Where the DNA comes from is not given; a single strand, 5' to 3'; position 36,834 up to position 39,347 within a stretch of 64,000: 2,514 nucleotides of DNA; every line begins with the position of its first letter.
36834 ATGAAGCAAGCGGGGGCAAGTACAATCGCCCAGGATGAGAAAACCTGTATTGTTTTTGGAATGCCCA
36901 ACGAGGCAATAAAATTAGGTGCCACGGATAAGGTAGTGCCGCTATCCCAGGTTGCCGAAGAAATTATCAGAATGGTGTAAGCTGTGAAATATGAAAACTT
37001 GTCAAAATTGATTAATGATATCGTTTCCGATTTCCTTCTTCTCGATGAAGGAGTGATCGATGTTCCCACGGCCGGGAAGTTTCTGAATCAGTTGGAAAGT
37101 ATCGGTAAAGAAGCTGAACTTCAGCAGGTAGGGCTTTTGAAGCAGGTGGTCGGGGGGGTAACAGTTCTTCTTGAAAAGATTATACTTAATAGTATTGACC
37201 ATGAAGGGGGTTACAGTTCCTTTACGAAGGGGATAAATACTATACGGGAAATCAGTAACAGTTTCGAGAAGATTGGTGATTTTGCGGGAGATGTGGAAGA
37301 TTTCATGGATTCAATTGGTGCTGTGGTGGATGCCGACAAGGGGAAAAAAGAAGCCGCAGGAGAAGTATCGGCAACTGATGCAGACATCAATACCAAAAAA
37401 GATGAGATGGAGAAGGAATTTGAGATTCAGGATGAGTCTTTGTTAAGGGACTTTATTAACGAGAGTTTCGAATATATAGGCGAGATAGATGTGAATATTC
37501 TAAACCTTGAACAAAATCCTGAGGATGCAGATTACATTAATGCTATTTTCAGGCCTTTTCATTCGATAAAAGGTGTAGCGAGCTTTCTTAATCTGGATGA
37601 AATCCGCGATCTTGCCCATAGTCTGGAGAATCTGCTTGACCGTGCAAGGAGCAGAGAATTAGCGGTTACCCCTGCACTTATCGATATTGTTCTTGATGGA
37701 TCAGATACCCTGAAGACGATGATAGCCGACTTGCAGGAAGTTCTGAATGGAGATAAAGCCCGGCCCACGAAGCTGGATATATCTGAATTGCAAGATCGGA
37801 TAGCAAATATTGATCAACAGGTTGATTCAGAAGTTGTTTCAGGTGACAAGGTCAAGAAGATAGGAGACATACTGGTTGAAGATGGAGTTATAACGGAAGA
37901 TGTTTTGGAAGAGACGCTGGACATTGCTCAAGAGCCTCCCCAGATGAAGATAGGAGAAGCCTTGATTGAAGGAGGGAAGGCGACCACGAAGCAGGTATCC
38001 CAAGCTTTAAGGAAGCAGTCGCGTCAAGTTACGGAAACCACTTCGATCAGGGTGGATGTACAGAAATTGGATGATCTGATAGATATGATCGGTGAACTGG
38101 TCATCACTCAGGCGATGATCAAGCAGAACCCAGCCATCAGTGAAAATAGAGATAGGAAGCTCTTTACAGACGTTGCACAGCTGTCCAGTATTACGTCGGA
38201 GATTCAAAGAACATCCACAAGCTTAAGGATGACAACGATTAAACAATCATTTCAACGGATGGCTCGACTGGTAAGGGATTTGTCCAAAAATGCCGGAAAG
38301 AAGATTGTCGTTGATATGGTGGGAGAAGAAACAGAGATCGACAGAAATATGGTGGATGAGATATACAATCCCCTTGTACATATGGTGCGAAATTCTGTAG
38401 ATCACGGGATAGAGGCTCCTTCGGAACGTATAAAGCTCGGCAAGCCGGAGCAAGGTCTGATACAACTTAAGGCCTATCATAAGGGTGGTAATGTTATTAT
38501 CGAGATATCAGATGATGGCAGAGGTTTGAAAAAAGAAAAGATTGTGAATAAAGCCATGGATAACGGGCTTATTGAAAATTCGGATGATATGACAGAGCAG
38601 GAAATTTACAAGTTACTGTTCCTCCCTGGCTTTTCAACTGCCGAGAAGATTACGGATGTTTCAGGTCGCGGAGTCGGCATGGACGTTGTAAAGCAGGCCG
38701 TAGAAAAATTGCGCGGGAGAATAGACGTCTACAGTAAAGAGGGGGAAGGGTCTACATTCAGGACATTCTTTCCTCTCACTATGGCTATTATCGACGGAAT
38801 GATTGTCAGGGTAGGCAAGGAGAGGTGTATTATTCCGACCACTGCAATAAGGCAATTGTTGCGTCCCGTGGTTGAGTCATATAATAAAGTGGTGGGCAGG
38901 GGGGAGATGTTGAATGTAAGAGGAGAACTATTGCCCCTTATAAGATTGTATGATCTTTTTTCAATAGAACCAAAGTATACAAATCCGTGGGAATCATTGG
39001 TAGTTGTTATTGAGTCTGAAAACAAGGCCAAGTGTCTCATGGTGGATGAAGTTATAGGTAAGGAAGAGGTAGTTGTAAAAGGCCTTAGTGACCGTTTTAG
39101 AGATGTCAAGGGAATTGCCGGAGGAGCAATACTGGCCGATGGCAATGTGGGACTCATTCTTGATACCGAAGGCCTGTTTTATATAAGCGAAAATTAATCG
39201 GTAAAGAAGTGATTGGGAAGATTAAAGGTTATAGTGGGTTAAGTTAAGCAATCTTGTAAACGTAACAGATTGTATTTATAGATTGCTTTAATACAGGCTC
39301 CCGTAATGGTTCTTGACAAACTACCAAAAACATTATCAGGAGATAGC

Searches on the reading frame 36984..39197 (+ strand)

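Call 37: search_protein_families(library=pfam, proteins=[window:36984-39197:+], max_evalue=0.0001)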
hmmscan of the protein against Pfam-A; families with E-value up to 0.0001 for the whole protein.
window:36984-39197:+ (737 aa): 4 families
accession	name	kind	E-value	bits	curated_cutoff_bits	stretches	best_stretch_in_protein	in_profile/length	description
PF01584.24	CheW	-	2.1e-22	79.7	23.5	1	605-733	2-135/138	CheW-like domain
PF02518.31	HATPase_c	-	2.4e-18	67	26.4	1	462-599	4-110/111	Histidine kinase-, DNA gyrase B-, and HSP90-like ATPase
PF01627.28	Hpt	-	2.5e-15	56.9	24.6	1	153-252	2-83/84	Hpt domain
PF02895.20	H-kinase_dim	-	1.7e-14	54.5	23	1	353-410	2-64/68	Signal transducing histidine kinase, homodimeric domain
